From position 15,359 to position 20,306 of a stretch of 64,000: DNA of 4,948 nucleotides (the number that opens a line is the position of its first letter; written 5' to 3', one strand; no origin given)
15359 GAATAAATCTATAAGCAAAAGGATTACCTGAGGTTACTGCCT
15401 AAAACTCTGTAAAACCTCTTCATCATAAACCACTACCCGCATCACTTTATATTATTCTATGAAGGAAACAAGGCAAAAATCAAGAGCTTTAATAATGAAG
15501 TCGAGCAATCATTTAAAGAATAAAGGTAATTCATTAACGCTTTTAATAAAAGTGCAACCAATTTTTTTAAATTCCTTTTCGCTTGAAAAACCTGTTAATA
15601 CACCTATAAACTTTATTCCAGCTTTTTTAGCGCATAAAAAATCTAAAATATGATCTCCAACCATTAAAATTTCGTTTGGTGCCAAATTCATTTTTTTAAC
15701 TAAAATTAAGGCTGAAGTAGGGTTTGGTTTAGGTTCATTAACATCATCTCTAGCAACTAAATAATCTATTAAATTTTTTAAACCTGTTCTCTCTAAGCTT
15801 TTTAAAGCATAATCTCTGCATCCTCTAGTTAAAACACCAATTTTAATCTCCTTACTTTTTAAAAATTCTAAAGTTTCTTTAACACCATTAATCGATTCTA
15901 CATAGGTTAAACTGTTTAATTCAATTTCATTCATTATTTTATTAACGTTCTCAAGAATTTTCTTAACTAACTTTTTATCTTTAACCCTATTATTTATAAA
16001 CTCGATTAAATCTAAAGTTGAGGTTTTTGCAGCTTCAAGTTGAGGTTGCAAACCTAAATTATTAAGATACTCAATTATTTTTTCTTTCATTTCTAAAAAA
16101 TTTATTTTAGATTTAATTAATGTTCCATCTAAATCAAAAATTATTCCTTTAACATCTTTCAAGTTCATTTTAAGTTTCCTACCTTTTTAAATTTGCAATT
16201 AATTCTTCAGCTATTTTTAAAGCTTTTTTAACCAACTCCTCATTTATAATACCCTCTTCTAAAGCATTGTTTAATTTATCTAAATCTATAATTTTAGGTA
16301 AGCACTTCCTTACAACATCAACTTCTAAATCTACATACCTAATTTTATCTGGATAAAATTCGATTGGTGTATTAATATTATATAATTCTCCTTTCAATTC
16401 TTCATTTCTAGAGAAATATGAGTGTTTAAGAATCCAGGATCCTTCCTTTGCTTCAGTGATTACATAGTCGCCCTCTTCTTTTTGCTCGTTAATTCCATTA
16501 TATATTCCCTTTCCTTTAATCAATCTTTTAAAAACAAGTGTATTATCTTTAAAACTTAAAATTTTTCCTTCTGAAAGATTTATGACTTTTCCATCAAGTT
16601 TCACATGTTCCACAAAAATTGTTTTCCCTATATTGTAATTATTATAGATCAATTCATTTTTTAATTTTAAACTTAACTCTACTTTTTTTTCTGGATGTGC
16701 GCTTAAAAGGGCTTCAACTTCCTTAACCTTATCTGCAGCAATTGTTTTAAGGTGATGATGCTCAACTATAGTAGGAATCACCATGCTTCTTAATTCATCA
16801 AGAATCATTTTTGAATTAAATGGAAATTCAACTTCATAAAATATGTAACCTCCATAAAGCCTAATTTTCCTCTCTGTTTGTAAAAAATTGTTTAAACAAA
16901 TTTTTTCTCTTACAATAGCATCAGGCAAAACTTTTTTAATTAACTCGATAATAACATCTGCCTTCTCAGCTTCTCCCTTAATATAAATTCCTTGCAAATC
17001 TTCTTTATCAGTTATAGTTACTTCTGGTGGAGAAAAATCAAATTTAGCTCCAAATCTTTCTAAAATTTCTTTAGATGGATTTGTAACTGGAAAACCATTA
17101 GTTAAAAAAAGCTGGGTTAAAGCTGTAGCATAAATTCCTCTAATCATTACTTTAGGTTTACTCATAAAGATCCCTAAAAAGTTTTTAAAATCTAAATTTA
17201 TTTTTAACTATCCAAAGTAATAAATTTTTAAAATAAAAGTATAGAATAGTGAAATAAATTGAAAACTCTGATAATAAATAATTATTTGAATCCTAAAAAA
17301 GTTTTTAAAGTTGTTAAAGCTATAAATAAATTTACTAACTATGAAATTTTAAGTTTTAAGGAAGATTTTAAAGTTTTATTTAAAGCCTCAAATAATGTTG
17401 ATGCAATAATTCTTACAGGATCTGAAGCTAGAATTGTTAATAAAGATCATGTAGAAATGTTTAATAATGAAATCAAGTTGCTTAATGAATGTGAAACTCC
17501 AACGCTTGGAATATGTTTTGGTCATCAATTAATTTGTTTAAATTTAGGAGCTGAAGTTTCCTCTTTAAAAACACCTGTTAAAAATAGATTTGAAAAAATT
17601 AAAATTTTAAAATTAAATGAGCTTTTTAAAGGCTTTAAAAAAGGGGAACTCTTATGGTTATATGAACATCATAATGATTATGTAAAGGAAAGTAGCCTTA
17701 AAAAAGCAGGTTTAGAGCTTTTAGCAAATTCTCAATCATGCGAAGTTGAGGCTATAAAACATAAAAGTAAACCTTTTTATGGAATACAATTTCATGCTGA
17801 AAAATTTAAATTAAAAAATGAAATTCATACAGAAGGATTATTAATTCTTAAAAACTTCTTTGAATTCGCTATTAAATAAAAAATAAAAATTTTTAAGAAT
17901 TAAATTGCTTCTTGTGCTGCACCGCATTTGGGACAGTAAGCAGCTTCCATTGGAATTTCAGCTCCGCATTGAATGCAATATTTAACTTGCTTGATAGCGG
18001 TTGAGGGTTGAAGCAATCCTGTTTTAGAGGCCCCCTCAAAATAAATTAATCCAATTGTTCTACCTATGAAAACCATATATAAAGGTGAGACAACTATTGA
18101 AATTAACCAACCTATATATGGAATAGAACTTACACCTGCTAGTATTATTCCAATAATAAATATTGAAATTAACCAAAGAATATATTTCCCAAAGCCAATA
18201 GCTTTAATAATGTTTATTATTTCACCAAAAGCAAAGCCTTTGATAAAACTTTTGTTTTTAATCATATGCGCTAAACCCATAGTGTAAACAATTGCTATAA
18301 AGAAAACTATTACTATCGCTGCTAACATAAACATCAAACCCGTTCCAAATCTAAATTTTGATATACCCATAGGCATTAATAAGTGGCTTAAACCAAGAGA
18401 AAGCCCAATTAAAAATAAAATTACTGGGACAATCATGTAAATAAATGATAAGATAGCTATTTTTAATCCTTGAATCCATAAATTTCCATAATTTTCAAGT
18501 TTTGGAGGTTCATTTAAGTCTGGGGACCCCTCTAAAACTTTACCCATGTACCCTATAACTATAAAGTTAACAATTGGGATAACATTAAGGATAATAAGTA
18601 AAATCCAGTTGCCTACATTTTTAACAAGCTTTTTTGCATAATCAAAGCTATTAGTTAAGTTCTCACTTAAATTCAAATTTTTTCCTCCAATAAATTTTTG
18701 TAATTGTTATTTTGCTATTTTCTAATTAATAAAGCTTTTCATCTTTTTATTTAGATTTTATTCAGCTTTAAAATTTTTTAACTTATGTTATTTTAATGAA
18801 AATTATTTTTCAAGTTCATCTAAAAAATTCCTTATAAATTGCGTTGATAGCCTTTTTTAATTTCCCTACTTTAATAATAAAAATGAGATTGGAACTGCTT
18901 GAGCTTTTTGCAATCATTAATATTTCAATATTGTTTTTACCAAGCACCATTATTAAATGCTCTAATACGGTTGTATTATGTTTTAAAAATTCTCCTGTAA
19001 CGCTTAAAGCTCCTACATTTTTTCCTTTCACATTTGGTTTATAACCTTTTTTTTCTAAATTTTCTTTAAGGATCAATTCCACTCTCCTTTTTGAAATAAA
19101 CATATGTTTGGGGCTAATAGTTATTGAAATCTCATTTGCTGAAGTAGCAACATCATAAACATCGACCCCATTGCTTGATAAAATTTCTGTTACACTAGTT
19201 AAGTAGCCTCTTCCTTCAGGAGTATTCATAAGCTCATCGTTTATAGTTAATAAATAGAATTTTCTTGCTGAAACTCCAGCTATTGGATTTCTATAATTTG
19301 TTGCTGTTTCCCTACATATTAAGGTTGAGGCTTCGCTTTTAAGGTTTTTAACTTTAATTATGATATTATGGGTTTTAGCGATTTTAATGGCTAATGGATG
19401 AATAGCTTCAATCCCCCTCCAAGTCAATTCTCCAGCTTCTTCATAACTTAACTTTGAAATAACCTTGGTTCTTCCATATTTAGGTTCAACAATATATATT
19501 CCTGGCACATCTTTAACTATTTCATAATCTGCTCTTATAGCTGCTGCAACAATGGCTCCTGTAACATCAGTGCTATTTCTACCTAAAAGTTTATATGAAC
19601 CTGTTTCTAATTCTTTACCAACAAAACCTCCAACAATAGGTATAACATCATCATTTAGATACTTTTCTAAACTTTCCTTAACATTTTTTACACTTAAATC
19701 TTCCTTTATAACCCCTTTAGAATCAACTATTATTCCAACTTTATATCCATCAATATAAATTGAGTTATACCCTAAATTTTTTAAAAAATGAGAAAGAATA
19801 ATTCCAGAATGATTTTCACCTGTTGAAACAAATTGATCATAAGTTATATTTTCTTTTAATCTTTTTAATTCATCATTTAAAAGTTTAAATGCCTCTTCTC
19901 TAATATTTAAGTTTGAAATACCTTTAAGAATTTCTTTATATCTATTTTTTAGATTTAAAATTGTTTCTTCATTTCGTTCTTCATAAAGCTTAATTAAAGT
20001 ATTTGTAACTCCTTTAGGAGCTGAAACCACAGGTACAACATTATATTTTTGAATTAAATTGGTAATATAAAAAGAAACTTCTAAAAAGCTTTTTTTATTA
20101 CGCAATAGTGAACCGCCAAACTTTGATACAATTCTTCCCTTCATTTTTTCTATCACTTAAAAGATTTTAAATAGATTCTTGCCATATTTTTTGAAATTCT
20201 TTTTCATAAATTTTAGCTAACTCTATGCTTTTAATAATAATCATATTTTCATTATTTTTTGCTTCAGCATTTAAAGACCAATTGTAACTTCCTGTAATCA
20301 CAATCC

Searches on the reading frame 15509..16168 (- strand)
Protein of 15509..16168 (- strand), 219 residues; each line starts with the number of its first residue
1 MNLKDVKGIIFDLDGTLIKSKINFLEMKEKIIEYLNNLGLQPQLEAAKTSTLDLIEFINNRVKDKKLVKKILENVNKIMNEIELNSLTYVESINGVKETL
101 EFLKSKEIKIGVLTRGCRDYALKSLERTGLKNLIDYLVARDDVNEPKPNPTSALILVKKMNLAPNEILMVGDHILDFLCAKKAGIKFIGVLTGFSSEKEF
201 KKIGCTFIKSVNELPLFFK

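Call 29: search_protein_families(library=pfam, proteins=[window:15509-16168:-], max_evalue=0.00001)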
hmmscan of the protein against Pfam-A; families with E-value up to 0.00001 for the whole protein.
window:15509-16168:- (219 aa): 3 families
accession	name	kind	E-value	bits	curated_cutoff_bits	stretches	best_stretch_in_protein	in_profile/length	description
PF13419.12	HAD_2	-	6.9e-35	121.2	23.8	1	9-190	1-178/178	Haloacid dehalogenase-like hydrolase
PF00702.32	Hydrolase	-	7e-22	79.2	26.4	1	6-184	1-191/191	haloacid dehalogenase-like hydrolase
PF13242.12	Hydrolase_like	-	4.2e-11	43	22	1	147-202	4-60/75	HAD-hyrolase-like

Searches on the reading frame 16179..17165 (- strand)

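Call 29: search_protein_families(library=pfam, proteins=[window:16179-17165:-], max_evalue=0.00001)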
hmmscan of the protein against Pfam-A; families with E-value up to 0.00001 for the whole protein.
window:16179-17165:- (328 aa): 1 family
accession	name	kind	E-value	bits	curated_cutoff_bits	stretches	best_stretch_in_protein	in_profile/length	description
PF04167.18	DUF402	-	9e-10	39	23.9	1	234-298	2-68/68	Protein of unknown function (DUF402)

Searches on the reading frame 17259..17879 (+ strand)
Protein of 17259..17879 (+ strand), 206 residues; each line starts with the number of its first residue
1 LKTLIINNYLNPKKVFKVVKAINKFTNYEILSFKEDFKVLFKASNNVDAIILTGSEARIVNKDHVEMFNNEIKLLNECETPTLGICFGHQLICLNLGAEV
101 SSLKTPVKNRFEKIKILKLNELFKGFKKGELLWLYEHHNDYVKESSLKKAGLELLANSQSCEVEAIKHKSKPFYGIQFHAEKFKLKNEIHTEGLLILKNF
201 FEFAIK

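Call 29: search_protein_families(library=pfam, proteins=[window:17259-17879:+], max_evalue=0.00001)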
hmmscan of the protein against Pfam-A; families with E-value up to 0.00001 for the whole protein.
window:17259-17879:+ (206 aa): 2 families
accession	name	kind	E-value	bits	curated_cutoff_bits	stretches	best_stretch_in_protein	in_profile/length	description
PF00117.34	GATase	-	4.6e-22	79.1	22.8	1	23-183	18-174/190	Glutamine amidotransferase class-I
PF07722.19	Peptidase_C26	-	4.6e-07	30.3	20.5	0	72-181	95-219/219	Peptidase C26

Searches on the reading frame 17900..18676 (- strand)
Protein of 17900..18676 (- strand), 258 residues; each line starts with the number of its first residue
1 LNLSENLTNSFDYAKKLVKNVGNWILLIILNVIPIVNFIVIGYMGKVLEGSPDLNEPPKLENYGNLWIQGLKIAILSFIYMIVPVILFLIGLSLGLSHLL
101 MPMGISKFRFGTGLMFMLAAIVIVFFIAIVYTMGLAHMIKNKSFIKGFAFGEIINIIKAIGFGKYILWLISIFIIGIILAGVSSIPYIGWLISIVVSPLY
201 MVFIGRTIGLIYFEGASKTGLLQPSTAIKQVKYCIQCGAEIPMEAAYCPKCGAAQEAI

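Call 29: search_protein_families(library=pfam, proteins=[window:17900-18676:-], max_evalue=0.00001)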
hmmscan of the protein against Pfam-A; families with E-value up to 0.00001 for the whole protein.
window:17900-18676:- (258 aa): 2 families
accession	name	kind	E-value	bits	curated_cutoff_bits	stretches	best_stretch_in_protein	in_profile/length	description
PF13197.11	DUF4013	-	2.1e-27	96.4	26.9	1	27-185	2-165/168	Protein of unknown function (DUF4013)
PF13240.11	Zn_Ribbon_1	-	1.8e-07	31.2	25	1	233-254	1-22/23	zinc-ribbon domain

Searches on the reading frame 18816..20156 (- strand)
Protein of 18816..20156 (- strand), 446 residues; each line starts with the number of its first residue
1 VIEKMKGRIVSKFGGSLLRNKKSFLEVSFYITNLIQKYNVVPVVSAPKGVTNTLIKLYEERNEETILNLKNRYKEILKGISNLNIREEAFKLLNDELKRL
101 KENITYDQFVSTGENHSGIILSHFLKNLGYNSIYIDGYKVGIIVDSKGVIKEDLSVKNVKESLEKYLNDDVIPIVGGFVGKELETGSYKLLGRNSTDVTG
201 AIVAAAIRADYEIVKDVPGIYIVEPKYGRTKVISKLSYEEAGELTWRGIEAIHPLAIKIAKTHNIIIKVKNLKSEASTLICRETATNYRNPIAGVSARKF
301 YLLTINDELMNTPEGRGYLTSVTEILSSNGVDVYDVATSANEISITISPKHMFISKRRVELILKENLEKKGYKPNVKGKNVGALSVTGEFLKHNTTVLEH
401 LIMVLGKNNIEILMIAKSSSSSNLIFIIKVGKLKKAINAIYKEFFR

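Call 29: search_protein_families(library=pfam, proteins=[window:18816-20156:-], max_evalue=0.00001)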
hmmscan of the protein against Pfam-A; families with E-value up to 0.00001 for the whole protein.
window:18816-20156:- (446 aa): 3 families
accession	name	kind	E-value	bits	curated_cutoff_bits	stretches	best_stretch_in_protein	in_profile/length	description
PF00696.33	AA_kinase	-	2.6e-31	109.6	24.9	1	8-271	2-234/234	Amino acid kinase family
PF22468.2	ACT_9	-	3.2e-14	52.9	27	1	384-444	1-61/61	ACT domain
PF13840.12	ACT_7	-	1.1e-06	28.8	27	0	380-440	5-63/65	ACT domain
